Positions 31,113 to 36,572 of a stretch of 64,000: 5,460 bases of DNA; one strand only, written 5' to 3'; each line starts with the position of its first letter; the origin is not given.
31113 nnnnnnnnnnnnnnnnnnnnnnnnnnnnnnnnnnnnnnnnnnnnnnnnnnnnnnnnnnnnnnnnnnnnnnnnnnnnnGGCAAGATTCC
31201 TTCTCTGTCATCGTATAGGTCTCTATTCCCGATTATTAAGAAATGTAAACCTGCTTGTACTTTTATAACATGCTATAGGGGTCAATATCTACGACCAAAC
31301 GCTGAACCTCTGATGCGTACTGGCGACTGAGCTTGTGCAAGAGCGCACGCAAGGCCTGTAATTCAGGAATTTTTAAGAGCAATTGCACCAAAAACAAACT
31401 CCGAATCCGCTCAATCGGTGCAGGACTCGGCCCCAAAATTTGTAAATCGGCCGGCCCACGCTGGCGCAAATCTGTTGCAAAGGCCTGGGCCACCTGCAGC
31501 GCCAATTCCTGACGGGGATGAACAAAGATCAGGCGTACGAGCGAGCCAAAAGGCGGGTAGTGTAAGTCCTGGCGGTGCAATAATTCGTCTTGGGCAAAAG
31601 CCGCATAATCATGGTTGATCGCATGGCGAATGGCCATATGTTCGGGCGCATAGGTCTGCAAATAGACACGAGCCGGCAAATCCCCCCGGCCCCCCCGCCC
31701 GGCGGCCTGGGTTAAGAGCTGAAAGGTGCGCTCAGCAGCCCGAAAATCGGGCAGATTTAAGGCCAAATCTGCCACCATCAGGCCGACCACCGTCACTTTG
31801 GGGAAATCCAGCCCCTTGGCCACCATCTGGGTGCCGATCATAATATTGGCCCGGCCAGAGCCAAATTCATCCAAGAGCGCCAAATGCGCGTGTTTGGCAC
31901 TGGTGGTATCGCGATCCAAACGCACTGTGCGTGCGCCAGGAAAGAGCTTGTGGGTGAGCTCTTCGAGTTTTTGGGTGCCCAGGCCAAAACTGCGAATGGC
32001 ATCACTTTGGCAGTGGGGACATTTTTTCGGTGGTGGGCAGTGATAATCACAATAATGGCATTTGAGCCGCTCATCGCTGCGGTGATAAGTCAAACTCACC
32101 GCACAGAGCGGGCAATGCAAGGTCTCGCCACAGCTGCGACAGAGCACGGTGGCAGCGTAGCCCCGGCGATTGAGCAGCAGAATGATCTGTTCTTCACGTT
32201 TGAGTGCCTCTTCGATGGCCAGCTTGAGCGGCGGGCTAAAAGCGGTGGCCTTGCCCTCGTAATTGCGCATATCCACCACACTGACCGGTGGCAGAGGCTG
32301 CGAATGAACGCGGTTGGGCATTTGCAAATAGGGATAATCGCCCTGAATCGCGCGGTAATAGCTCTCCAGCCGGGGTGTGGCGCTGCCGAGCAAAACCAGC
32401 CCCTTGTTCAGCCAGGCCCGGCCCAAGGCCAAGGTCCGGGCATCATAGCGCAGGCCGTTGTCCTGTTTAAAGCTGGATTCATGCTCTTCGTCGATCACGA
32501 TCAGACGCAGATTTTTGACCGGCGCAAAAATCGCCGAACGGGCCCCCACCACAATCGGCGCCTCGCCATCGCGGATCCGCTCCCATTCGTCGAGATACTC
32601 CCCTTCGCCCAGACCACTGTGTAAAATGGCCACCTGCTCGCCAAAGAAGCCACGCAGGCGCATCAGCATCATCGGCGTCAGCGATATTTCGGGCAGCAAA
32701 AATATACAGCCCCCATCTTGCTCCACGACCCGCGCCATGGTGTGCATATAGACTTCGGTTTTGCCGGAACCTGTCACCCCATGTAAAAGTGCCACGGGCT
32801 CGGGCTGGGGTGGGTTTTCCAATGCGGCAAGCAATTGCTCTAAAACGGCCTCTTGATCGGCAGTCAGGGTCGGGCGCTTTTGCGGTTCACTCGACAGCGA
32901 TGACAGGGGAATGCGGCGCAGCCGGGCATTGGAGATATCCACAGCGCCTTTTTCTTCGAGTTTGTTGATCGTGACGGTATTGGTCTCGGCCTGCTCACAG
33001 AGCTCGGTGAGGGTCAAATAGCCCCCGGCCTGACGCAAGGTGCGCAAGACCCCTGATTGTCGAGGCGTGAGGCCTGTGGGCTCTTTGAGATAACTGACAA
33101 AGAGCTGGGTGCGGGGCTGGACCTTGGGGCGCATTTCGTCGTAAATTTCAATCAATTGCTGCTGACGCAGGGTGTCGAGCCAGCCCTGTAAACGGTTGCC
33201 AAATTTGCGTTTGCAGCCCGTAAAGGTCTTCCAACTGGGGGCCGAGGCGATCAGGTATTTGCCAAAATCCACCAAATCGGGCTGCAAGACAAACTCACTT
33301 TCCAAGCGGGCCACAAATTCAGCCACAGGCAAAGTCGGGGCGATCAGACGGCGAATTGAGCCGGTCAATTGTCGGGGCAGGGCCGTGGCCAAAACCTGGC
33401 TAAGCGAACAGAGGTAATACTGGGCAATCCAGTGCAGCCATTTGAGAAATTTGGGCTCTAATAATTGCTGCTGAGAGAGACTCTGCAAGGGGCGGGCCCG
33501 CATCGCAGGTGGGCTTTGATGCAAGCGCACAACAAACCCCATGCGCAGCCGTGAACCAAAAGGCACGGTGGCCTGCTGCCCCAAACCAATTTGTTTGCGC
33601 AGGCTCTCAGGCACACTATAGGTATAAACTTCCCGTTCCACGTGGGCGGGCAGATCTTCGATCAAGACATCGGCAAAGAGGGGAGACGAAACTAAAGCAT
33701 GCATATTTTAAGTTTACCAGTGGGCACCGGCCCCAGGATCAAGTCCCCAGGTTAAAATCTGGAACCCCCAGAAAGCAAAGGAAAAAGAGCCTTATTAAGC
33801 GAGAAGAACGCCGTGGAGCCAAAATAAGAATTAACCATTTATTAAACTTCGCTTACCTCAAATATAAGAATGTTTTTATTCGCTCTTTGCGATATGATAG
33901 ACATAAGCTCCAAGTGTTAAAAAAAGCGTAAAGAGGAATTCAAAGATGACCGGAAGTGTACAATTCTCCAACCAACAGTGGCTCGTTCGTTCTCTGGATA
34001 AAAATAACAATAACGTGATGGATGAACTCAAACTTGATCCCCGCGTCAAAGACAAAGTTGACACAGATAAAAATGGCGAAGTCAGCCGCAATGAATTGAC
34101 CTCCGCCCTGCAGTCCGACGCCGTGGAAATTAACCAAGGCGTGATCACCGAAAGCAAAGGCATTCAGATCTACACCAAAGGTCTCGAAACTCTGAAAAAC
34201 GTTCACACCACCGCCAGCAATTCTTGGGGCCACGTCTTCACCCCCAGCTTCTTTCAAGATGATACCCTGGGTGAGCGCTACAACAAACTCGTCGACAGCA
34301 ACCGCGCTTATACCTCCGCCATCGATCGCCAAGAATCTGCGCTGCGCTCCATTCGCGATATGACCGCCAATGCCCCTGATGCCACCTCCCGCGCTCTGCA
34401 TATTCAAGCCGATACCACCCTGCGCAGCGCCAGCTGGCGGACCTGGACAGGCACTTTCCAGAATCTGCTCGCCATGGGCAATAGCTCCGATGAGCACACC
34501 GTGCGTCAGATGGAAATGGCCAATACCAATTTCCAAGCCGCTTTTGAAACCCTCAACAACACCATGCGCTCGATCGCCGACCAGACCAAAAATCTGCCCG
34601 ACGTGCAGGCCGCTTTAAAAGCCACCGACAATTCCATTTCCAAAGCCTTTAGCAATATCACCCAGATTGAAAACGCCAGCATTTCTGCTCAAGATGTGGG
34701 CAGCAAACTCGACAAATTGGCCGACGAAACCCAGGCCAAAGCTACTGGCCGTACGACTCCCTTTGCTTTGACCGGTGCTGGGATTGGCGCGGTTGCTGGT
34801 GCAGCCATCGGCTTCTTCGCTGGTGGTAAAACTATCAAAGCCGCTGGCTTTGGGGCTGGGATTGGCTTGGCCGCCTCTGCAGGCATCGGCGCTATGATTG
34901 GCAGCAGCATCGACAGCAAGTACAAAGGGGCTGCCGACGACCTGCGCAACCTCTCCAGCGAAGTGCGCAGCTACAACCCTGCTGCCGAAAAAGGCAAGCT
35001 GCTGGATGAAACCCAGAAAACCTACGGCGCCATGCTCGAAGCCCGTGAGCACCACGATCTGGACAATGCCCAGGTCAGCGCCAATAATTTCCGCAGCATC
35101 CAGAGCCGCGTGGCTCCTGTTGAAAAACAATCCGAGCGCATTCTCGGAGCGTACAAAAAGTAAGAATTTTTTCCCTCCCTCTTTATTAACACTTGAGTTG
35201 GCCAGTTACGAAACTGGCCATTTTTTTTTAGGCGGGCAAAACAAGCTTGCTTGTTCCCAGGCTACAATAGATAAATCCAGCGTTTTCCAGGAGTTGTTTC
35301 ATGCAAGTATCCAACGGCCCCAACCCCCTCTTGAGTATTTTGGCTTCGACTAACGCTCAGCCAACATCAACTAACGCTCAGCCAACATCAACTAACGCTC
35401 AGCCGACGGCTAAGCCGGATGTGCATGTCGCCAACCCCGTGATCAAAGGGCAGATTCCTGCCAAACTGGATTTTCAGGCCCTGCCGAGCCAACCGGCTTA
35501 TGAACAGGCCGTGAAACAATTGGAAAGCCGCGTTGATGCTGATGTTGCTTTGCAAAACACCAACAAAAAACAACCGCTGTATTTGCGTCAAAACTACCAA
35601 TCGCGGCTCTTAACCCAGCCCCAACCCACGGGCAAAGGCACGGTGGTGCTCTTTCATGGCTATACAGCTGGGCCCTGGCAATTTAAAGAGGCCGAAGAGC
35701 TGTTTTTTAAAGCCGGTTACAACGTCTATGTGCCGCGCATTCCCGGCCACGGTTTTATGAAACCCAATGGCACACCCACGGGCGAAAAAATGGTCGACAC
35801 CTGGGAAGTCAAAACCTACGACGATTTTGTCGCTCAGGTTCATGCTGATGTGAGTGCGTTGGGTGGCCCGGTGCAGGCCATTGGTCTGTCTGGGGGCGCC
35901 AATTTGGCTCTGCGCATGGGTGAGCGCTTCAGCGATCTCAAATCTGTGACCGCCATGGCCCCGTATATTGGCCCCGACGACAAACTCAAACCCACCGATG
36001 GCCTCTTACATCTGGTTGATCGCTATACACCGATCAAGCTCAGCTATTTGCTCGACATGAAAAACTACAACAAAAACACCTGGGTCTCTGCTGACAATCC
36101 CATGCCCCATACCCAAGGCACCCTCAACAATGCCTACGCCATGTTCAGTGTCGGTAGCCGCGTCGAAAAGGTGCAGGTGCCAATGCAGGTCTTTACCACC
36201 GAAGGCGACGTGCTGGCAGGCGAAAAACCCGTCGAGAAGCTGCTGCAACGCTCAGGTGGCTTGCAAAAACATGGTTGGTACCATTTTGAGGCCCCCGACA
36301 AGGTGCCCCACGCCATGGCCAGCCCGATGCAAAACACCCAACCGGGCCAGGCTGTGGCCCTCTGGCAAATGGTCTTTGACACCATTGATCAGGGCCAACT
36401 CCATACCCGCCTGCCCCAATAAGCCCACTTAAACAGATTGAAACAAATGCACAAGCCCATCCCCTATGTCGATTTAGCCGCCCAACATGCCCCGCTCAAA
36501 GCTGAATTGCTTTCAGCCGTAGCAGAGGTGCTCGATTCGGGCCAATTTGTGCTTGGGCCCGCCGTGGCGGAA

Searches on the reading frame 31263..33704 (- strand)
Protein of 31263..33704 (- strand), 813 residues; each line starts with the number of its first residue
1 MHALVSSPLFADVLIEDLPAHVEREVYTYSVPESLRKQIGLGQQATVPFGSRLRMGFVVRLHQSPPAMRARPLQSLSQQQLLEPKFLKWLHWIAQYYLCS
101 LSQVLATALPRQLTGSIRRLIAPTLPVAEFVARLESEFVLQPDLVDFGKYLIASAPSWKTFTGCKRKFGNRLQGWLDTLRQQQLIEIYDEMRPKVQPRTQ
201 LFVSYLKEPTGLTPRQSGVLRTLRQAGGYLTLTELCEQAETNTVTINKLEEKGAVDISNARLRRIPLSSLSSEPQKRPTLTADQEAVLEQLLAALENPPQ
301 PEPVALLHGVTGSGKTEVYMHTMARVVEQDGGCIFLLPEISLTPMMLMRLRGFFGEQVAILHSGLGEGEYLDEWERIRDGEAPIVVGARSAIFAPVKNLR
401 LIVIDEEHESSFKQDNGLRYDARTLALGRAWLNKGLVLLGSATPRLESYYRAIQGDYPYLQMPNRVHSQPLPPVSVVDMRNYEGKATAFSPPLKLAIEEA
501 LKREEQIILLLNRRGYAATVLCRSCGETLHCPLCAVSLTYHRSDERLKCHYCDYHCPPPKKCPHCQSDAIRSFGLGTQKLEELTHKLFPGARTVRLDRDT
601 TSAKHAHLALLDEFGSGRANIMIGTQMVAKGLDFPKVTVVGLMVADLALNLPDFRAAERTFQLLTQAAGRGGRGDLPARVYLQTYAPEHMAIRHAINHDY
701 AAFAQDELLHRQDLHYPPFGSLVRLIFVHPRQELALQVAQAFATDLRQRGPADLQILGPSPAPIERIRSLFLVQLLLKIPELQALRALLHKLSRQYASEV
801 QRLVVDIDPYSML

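Call 20: search_protein_families(library=pfam, proteins=[window:31263-33704:-], max_evalue=0.0001)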
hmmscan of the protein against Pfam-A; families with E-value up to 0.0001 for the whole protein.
window:31263-33704:- (813 aa): 7 families
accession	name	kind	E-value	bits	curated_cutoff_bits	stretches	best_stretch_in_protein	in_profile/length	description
PF17764.6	PriA_3primeBD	-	5.7e-20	71.4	22.7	1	24-110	9-96/96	3'DNA-binding domain (3'BD)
PF18074.6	PriA_C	-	9.9e-18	65.2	26.9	1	718-809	1-95/95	Primosomal protein N C-terminal domain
PF00270.35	DEAD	-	2e-17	63.9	26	1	283-447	3-162/167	DEAD/DEAH box helicase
PF04851.21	ResIII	-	1.9e-13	51.1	22.5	1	280-419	4-142/164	Type III restriction enzyme, res subunit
PF18319.7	Zn_ribbon_PriA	-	7e-09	35.9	26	1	531-557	1-27/27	PriA DNA helicase Cys-rich region (CRR) domain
PF00271.37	Helicase_C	-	3.7e-07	30.8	23.5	1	579-673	27-108/110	Helicase conserved C-terminal domain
PF13191.12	AAA_16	-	1.2e-05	26.3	32.6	0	285-333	6-55/167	AAA ATPase domain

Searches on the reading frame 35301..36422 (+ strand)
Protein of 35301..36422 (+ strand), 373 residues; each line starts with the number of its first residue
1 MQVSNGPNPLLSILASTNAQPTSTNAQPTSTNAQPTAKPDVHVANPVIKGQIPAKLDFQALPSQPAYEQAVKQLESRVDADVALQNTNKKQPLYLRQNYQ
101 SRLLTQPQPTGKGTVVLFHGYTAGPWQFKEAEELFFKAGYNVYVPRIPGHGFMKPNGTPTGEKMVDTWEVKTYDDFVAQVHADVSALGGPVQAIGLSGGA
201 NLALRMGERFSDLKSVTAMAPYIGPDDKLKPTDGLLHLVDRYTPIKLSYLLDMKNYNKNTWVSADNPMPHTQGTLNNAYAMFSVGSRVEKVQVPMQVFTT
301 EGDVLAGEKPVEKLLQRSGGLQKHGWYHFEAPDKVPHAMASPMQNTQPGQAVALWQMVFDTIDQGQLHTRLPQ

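Call 33: search_protein_families(library=ncbifam, proteins=[window:35301-36422:+], max_evalue=0.00001)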
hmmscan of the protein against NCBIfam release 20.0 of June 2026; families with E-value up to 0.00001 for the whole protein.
window:35301-36422:+ (373 aa): 0 families

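Call 38: search_protein_families(library=pfam, proteins=[window:35301-36422:+], max_evalue=0.0001)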
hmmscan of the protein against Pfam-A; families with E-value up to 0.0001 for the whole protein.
window:35301-36422:+ (373 aa): 3 families
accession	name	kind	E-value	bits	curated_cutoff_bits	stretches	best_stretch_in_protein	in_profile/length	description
PF12697.13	Abhydrolase_6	-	1.3e-11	46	26.3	1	115-334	1-213/217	Alpha/beta hydrolase family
PF12146.15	Hydrolase_4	-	9.6e-11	41.9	27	1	112-323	4-222/239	Serine aminopeptidase, S33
PF00561.26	Abhydrolase_1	-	1.2e-06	28.8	25.8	1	114-230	2-108/245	alpha/beta hydrolase fold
